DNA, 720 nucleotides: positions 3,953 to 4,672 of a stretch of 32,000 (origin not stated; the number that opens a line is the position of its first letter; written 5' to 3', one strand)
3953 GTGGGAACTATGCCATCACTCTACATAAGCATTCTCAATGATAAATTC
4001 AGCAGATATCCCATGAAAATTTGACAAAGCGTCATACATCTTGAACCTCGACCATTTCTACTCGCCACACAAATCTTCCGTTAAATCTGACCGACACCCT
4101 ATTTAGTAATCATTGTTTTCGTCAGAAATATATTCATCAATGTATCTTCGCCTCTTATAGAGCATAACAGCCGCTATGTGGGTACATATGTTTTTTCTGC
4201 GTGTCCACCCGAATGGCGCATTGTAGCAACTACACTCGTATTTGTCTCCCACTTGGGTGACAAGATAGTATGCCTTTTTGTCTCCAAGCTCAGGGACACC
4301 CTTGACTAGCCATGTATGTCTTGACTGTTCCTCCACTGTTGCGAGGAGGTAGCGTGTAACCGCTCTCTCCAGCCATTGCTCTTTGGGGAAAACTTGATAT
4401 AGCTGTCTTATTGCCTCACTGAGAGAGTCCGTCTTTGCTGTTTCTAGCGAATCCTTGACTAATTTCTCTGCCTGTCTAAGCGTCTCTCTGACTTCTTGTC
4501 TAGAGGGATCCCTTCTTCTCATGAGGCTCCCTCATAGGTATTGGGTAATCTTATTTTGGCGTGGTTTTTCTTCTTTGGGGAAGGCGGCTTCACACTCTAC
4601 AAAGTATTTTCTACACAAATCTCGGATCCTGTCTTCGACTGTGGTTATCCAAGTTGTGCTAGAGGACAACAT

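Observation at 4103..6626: nre / SplB-like radical SAM / SWIM operon in which two proteins carry C-terminal PIP-box-like motifs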

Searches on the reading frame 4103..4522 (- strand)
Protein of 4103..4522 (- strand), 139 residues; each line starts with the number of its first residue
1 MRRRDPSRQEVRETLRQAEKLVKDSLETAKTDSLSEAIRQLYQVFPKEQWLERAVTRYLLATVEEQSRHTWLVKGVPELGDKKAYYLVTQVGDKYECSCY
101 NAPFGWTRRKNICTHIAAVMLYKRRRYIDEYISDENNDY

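Call 3: search_protein_families(library=pfam, proteins=[window:4103-4522:-], max_evalue=0.01)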
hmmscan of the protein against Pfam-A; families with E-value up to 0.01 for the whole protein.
window:4103-4522:- (139 aa): 1 family
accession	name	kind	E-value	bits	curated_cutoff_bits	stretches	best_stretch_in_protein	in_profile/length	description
PF04434.22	SWIM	-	0.00075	19.4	19.6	1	86-123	1-37/38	SWIM zinc finger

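Call 4: search_protein_families(library=ncbifam, proteins=[window:4103-4522:-], max_evalue=0.01)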
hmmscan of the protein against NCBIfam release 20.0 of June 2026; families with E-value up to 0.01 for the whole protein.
window:4103-4522:- (139 aa): 0 families

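Call 12: find_homologous_proteins(query=window:4103-4522:-, max_evalue=0.001)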
Query window:4103-4522:- (139 aa): 3 proteins with E <= 0.001 among 12 candidates.
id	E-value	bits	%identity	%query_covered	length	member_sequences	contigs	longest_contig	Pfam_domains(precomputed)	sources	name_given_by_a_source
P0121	1.1e-85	303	96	100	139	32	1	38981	-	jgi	jgi:hypothetical protein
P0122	3.0e-61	223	71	96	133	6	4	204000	-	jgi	jgi:hypothetical protein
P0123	9.1e-47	177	59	91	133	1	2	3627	-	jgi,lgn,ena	-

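Call 15: find_encoding_contigs(protein=P0122, flank=8000, max_places=4)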
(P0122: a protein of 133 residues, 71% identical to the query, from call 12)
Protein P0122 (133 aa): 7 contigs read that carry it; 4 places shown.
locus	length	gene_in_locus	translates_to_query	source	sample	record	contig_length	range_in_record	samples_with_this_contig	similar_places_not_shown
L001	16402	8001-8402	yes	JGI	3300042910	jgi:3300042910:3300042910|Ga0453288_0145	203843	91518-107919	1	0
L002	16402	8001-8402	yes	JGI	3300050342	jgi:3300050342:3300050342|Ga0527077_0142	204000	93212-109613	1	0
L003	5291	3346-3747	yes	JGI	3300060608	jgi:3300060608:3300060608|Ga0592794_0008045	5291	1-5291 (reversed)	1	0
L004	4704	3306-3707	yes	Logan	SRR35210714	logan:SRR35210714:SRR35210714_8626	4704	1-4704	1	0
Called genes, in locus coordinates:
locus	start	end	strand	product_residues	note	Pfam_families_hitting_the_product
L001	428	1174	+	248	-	-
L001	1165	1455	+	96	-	-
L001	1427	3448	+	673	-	PF00136:DNA_pol_B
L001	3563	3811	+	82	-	-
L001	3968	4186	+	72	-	-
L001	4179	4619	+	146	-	PF01850:PIN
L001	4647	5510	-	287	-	PF04055:Radical_SAM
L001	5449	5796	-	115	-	-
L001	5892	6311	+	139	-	PF04894:Nre_N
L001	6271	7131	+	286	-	PF04894:Nre_N, PF04895:Nre_C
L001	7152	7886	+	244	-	PF04055:Radical_SAM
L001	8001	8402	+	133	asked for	-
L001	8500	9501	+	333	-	PF00890:FAD_binding_2 (faint), PF01266:DAO (faint), PF03486:HI0933_like (faint), PF07992:Pyr_redox_2, PF12831:FAD_oxidored (weak), PF13450:NAD_binding_8, PF13738:Pyr_redox_3, PF00070:Pyr_redox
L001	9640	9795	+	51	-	-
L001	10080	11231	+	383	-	PF12849:PBP_like_2, PF01547:SBP_bac_1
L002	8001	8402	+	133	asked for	-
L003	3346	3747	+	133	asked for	-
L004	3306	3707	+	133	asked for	-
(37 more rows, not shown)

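Call 16: find_encoding_contigs(protein=P0123, flank=8000, max_places=4)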
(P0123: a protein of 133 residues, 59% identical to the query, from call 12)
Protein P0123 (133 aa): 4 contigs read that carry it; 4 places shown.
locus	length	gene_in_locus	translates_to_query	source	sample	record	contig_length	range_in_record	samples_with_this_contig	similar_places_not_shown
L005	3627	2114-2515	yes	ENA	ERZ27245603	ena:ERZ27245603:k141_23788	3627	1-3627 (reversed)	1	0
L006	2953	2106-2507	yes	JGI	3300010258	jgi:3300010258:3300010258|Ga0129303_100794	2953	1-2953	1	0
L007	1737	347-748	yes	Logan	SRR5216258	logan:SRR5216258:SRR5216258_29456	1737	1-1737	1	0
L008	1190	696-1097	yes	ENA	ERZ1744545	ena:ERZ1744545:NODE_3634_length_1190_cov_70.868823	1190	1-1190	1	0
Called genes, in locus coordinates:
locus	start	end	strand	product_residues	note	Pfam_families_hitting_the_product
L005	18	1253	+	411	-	PF04894:Nre_N, PF04895:Nre_C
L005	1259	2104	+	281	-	PF04055:Radical_SAM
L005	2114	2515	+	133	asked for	-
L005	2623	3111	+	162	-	PF04343:DUF488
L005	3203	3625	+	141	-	?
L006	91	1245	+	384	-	PF04894:Nre_N, PF04895:Nre_C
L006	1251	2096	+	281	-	PF04055:Radical_SAM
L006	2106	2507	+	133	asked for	-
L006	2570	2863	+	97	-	PF04343:DUF488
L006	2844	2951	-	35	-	?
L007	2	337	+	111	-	?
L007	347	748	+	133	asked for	-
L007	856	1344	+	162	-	PF04343:DUF488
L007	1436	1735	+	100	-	?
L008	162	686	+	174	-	PF04055:Radical_SAM (weak)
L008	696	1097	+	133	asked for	-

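Call 26: search_protein_representatives(protein=window:4103-4522:-)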
Query: 139 residues. Proteins with E-value up to 0.001 (for the whole library): 124; up to 1e-10: 38; up to 1e-30: 2. The best 124 are listed.
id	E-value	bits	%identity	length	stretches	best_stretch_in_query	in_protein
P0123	2.9e-47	176.6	61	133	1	6-132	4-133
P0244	6.6e-35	136.6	52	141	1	8-135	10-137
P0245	1.1e-29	119.7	47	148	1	9-130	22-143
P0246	2.8e-23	98.9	43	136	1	9-130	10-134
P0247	1.2e-22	96.9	47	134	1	10-131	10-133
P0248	9.7e-21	90.7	43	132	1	27-125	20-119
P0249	8.0e-19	84.5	47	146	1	31-128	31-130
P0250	1.1e-18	84.1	45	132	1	24-132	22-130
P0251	4.0e-18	82.3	42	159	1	36-132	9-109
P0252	6.0e-18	81.7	42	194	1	36-130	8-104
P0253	6.9e-17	78.2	46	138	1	38-128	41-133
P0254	7.6e-17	78.1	42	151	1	25-131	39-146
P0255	1.5e-16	77.2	42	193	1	20-124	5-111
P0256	8.0e-16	74.8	43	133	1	33-125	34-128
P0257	1.0e-15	74.4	42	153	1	18-125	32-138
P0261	2.3e-14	70.1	46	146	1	34-132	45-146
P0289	2.2e-09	54.0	35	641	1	44-128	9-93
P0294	1.2e-08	51.5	40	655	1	63-124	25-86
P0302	6.9e-08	49.1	30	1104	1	36-133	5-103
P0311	6.8e-07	45.9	29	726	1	26-124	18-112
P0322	1.4e-06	44.9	41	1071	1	62-132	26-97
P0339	2.0e-05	41.1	32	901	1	47-126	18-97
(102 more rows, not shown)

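Call 29: find_encoding_contigs(protein=P0244, flank=6000, max_places=3)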
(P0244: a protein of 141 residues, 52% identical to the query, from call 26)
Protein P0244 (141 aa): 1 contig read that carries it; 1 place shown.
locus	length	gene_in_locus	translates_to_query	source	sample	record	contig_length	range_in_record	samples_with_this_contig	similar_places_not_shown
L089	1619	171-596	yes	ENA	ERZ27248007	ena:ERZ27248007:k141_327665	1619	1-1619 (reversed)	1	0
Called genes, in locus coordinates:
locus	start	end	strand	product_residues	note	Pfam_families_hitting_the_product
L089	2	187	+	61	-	?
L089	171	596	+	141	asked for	-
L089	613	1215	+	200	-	-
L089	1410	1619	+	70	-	?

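Call 32: find_related_loci(query=A2, collection=metagenome_contigs, flank=5000)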
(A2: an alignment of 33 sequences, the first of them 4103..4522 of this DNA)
Query A2 (139 aa) in metagenome_contigs; peptide patterns used: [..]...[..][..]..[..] (x = any residue, [..] = any of these).
465 stretches matched a pattern; 444 encode a relative of the query (tblastn E <= 1e-3); the best 80 are kept; 80 distinct loci.
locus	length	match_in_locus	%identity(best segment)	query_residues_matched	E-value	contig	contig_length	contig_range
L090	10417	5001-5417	99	1-139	2e-92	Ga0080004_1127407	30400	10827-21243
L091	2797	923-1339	96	1-139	6e-93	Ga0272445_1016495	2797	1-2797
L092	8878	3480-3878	71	1-133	1e-67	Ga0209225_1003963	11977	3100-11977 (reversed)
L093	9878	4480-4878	71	1-133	1e-66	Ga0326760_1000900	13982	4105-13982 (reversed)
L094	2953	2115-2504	59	6-132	5e-52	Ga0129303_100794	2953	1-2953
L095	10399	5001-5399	71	1-133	1e-67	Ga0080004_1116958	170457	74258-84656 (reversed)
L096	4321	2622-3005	53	10-137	3e-40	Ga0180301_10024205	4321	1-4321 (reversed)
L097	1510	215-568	52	5-124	9e-38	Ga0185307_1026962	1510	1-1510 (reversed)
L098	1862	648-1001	52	5-124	2e-37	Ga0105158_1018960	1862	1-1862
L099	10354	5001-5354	48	5-124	5e-36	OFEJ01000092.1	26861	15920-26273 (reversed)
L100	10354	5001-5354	48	5-124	5e-36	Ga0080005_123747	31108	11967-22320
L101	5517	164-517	48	5-124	5e-36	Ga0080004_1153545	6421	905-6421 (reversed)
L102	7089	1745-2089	50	5-121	2e-34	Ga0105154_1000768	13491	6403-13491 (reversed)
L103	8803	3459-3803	50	5-121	2e-34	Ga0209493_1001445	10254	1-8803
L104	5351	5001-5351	49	5-124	4e-34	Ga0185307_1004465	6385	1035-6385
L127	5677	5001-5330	54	24-132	4e-28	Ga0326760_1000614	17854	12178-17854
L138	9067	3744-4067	44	25-129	7e-25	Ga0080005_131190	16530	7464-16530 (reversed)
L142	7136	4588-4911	44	25-129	1e-24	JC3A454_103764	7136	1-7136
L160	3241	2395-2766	40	5-129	4e-24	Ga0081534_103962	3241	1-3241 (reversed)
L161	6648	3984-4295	44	29-129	4e-24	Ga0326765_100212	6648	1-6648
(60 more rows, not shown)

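Call 35: search_protein_families(library=pfam, proteins=[L127:1362-3794:-, L142:5594-7105:+, L161:4565-4945:+, L160:1712-2347:+, L138:1651-2589:+], max_evalue=0.01)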
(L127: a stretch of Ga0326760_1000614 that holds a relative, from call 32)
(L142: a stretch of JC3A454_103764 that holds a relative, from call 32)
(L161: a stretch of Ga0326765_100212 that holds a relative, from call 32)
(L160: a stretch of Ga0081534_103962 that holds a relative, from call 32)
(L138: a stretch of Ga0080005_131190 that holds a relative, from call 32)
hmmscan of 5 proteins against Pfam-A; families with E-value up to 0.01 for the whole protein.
L127:1362-3794:- (810 aa): 9 families
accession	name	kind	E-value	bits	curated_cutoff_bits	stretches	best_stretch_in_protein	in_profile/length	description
PF01935.23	DUF87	-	1.4e-07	32.3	23.2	1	493-560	3-72/220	Helicase HerA, central domain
PF12846.13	AAA_10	-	4.3e-07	29.7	27.5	1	511-559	20-68/362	AAA-like domain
PF13401.12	AAA_22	-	6.4e-06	27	27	0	514-559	7-54/130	AAA domain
PF13191.12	AAA_16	-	0.00015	22.7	32.6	1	515-697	27-143/167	AAA ATPase domain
PF20720.3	nSTAND3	-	0.0017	18.5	27.2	1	514-548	19-53/155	Novel STAND NTPase 3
PF25199.1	nSTAND_NTPase5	-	0.0037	17.5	34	0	516-550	45-80/145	Novel STAND NTPase 5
PF10412.15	TrwB_AAD_bind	-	0.0037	16.6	20.5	0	511-553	14-56/387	Type IV secretion-system coupling protein DNA-binding domain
PF05872.18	HerA_C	-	0.0045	16.1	22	0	502-551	12-60/502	Helicase HerA-like C-terminal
PF01580.24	FtsK_SpoIIIE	-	0.0048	16.8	24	1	493-534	22-61/221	FtsK/SpoIIIE family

L142:5594-7105:+ (503 aa): 0 families

L161:4565-4945:+ (126 aa): 1 family
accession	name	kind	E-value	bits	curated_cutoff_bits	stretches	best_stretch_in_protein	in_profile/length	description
PF06046.19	Sec6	-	9.6e-06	24.8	29.7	1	45-125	74-153/537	Exocyst complex component Sec6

L160:1712-2347:+ (211 aa): 0 families

L138:1651-2589:+ (312 aa): 1 family
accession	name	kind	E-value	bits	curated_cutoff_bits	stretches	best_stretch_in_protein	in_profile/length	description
PF18895.5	T4SS_pilin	-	0.0049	17.4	26.6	1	32-85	20-71/71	Type IV secretion system pilin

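Call 45: search_protein_families(library=pfam, proteins=[P0289, P0302, P0294, P0311, P0322, P0252, P0255, P0244, P0261, P0339], max_evalue=0.01)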
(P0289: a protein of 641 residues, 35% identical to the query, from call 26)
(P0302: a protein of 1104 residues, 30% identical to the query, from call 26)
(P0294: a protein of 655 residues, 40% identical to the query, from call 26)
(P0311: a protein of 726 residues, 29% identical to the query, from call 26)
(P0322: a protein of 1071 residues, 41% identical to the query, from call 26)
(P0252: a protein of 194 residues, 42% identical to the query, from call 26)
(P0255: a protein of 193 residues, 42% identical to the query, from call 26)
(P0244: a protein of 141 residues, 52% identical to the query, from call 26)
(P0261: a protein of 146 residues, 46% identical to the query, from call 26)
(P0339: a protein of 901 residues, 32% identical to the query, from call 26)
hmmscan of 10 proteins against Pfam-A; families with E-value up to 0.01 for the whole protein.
P0289 (641 aa): 8 families
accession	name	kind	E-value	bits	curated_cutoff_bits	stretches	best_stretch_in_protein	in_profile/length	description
PF13307.12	Helicase_C_2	-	1.9e-27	96.8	25.3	1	482-630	7-169/170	Helicase C-terminal domain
PF00270.35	DEAD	-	7.9e-10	39.2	26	1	120-179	1-62/167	DEAD/DEAH box helicase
PF04851.21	ResIII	-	1.9e-09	38.1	22.5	1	119-182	4-73/164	Type III restriction enzyme, res subunit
PF00271.37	Helicase_C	-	3.3e-07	31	23.5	1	472-598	3-109/110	Helicase conserved C-terminal domain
PF13604.12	AAA_30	-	0.001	19.3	27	0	121-163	4-44/191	AAA domain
PF16203.11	ERCC3_RAD25_C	-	0.0019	17.9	27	1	475-556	49-134/248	ERCC3/RAD25/XPB C-terminal helicase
PF13401.12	AAA_22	-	0.0027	18.5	27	0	281-301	86-105/130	AAA domain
PF20720.3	nSTAND3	-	0.0084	16.3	27.2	0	125-156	5-36/155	Novel STAND NTPase 3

P0302 (1104 aa): 4 families
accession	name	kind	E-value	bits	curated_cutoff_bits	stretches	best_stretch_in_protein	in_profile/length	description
PF13307.12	Helicase_C_2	-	8.5e-18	65.4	25.3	1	946-1083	5-156/170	Helicase C-terminal domain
PF14528.11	LAGLIDADG_3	-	1.3e-17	64.2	22.5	1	393-471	2-82/82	LAGLIDADG-like domain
PF14890.11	Intein_splicing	-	5.6e-16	59.2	35.8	1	180-607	9-155/155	Intein splicing domain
PF05204.19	Hom_end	-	5.3e-07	30.2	21.1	1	382-463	2-89/110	Homing endonuclease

P0294 (655 aa): 4 families
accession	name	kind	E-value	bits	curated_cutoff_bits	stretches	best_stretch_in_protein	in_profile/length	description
PF13307.12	Helicase_C_2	-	1.2e-26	94.3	25.3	1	496-645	8-168/170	Helicase C-terminal domain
PF04851.21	ResIII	-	2.4e-06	28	22.5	1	137-206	3-80/164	Type III restriction enzyme, res subunit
PF00270.35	DEAD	-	2.6e-05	24.5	26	1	140-205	2-71/167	DEAD/DEAH box helicase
PF00271.37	Helicase_C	-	0.00012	22.8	23.5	1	486-615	4-109/110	Helicase conserved C-terminal domain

P0311 (726 aa): 4 families
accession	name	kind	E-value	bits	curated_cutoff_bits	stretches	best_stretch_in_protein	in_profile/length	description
PF13307.12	Helicase_C_2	-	8.6e-24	84.9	25.3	1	553-709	3-169/170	Helicase C-terminal domain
PF04851.21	ResIII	-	2.8e-06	27.8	22.5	1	190-255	4-74/164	Type III restriction enzyme, res subunit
PF00270.35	DEAD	-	1.2e-05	25.6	26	1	192-255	2-66/167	DEAD/DEAH box helicase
PF00271.37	Helicase_C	-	0.00027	21.6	23.5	1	556-676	11-108/110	Helicase conserved C-terminal domain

P0322 (1071 aa): 8 families
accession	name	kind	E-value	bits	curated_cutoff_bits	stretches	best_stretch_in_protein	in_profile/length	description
PF13307.12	Helicase_C_2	-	3.2e-14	53.8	25.3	2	974-1046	93-169/170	Helicase C-terminal domain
PF00270.35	DEAD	-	3e-06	27.5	26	1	194-355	2-137/167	DEAD/DEAH box helicase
PF04851.21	ResIII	-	1.7e-05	25.2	22.5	1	191-270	3-74/164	Type III restriction enzyme, res subunit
PF13191.12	AAA_16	-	0.00021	22.2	32.6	1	193-259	5-67/167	AAA ATPase domain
PF14528.11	LAGLIDADG_3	-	0.00038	21.1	22.5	0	861-908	3-53/82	LAGLIDADG-like domain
PF06733.21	DEAD_2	-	0.0029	17.7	21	1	293-357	99-164/172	DEAD_2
PF13604.12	AAA_30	-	0.0036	17.5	27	0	195-355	5-107/191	AAA domain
PF13401.12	AAA_22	-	0.008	16.9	27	0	209-355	3-103/130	AAA domain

P0252 (194 aa): 1 family
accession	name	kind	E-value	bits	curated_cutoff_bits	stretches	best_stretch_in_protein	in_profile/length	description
PF04434.22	SWIM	-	0.0024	17.8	19.6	1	60-98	1-38/38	SWIM zinc finger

P0255 (193 aa): 0 families

P0244 (141 aa): 0 families

P0261 (146 aa): 0 families

P0339 (901 aa): 7 families
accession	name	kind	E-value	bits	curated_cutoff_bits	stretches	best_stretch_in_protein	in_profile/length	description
PF13307.12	Helicase_C_2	-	5.5e-25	88.8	25.3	1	743-892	8-168/170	Helicase C-terminal domain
PF04851.21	ResIII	-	3.9e-08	33.8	22.5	1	115-172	3-68/164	Type III restriction enzyme, res subunit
PF00270.35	DEAD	-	1.1e-06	29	26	1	117-172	1-60/167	DEAD/DEAH box helicase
PF00271.37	Helicase_C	-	0.00033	21.3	23.5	1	733-862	3-109/110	Helicase conserved C-terminal domain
PF14528.11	LAGLIDADG_3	-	0.00084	20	22.5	1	292-372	3-81/82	LAGLIDADG-like domain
PF13604.12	AAA_30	-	0.00096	19.4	27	1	118-158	4-44/191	AAA domain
PF13401.12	AAA_22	-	0.0029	18.4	27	0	131-159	4-32/130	AAA domain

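Call 59: predict_structure(alignment_id=A2)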
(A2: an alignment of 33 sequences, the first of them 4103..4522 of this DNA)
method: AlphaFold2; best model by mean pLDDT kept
length: 139 residues; sequences in the alignment: 33
mean_pLDDT: 89.0   pTM: 0.81
mean pLDDT of the five models: 89.0, 88.4, 87.9, 87.3, 86.3
residues with pLDDT >= 90: 101; 70-90: 19; 50-70: 17; < 50: 2
segments of 3 or more residues with pLDDT < 50: none
pLDDT, mean of each block of 10 residues (from residue 1): 87 98 93 93 93 97 97 97 96 93 70 93 81 55
secondary structure, 60 per line:
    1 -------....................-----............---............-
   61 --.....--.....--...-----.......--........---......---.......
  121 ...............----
elements in order: H8-27 H33-44 H48-59 E63-67 E70-74 E85-91 E94-97 H98-101 H105-110 H114-135

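Call 62: fold_search(model_id=the predicted structure, library=pdb)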
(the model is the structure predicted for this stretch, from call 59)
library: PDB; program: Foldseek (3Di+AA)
matches with E <= 10: 39; with E <= 0.001: 0
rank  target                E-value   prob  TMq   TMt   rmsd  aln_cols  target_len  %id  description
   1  9rwz_M                9.3e-01  0.33  0.42  0.07  12.9       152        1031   13  ZSWIM8-CUL3 complex bound to AGO2-miR-7-CYRANO (released 2026-03-18)
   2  9rwz_N                1.2e+00  0.21  0.38  0.07  12.4       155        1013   15  ZSWIM8-CUL3 complex bound to AGO2-miR-7-CYRANO (released 2026-03-18)
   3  6wt4_A                2.2e+00  0.04  0.19  0.18  16.9       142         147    6  Structure of a bacterial STING receptor from Flavobacteriaceae sp. in complex with 3',3'-cGAMP (released 2020-09-09)
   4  8jzt_D                2.9e+00  0.06  0.17  0.18  10.6        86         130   13  The sigF and anti-sigma factor complex (released 2024-10-16)
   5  1r7l_A                3.8e+00  0.04  0.20  0.23  10.7       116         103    6  2.0 A Crystal Structure of a Phage Protein from Bacillus cereus ATCC 14579 (released 2004-07-06)
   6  9n6b_C                4.1e+00  0.02  0.18  0.06  17.7       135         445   12  Structure of the retron IA complex with HNH nuclease in the "up" orientation (released 2025-04-23)
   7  1thn_A                4.3e+00  0.04  0.18  0.19  12.6        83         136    8  Crystal Structures of the ADP and ATP bound forms of the Bacillus Anti-sigma factor SpoIIAB in complex with the Anti-a (released 2004-06-15)
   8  5u84_B                4.3e+00  0.02  0.15  0.07  12.4       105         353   12  Acid ceramidase (ASAH1, aCDase) from common minke whale, Cys143Ala, uncleaved (released 2018-03-28)
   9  9pqy_B                4.5e+00  0.08  0.20  0.16   7.5        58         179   12  Structure of ACP domain conjugated with stearic acid and interacting with MPT domain from M. tuberculosis type-I FAS (released 2025-12-10)
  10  2bfl_B                4.8e+00  0.18  0.19  0.13   4.0        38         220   13  Bacillus cereus metallo-beta-lactamase (BcII) Arg (121) Cys mutant. Solved at pH5 using 20mM ZnSO4 in buffer. 1mM DTT  (released 2005-03-31)
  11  2qzg_C                5.1e+00  0.04  0.18  0.25   9.8        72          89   11  Crystal structure of unknown function protein MMP1188 (released 2007-09-04)
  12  2k19_MODEL_1_A        5.1e+00  0.04  0.19  0.24  12.1        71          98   14  NMR solution structure of PisI (released 2008-06-17)
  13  4kse                  5.1e+00  0.02  0.15  0.06  14.6       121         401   15  Crystal structure of a HIV p51 (219-230) deletion mutant (released 2014-08-13)
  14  3etf_D                5.4e+00  0.03  0.16  0.05  17.9       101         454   14  Crystal structure of a putative succinate-semialdehyde dehydrogenase from salmonella typhimurium lt2 (released 2008-11-04)
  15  8abq_A                6.4e+00  0.06  0.17  0.12  10.2        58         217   22  Structure of the SNX1-SNX5 complex, Pt derivative (released 2023-06-21)
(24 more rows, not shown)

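Call 76: search_protein_families(library=padloc, proteins=[window:4103-4522:-], max_evalue=0.01)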
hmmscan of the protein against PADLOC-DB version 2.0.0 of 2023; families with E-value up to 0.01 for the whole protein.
window:4103-4522:- (139 aa): 0 families

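Call 77: search_protein_families(library=phrogs, proteins=[window:4103-4522:-, P0252, P0261], max_evalue=0.01)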
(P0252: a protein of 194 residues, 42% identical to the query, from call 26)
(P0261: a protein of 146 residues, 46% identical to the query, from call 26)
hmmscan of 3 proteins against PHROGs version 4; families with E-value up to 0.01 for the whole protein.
window:4103-4522:- (139 aa): 0 families

P0252 (194 aa): 0 families

P0261 (146 aa): 0 families
